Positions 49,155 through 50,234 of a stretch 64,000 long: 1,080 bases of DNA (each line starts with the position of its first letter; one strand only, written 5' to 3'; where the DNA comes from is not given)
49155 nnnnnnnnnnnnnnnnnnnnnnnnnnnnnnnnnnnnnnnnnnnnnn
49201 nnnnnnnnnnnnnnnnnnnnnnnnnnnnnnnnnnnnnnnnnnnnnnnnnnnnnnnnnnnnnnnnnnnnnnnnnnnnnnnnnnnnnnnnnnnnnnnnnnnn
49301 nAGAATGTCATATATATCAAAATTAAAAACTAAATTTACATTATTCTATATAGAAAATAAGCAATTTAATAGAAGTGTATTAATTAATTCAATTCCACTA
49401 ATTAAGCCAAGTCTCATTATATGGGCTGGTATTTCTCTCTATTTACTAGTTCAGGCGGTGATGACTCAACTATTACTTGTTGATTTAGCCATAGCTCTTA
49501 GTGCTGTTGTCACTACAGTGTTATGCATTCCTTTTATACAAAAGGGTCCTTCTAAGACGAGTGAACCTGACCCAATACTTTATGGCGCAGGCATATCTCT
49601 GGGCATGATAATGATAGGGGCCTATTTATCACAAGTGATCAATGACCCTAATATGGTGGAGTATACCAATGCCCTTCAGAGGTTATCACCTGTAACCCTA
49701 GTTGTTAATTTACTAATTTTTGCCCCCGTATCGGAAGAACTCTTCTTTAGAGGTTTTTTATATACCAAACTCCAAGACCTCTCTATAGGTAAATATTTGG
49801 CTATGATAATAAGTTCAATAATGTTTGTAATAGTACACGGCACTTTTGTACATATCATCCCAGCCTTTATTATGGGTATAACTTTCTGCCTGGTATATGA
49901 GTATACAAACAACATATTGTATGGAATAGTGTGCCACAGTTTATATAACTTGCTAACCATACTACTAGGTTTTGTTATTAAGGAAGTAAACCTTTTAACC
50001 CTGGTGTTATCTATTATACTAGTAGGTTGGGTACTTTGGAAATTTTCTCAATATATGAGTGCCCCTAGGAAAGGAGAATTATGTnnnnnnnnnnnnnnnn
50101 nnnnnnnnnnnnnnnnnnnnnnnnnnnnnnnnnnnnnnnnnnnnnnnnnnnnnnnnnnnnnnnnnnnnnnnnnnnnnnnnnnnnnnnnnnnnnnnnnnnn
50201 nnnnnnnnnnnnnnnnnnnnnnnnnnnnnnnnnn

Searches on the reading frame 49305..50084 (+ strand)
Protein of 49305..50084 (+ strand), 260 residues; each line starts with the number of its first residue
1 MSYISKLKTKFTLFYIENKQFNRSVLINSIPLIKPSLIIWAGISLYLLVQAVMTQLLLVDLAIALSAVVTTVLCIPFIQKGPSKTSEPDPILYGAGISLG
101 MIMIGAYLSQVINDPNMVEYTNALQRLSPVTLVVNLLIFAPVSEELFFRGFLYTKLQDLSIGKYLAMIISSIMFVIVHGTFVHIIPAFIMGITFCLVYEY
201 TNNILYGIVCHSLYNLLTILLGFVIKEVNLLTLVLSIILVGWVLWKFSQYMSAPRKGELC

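Call 51: search_protein_families(library=phrogs, proteins=[window:49305-50084:+], max_evalue=0.00001)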
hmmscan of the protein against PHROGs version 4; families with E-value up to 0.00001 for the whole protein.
window:49305-50084:+ (260 aa): 1 family
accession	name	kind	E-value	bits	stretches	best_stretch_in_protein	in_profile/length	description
phrog_28058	-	unknown function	4.1e-08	34.2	1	104-225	105-233/258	-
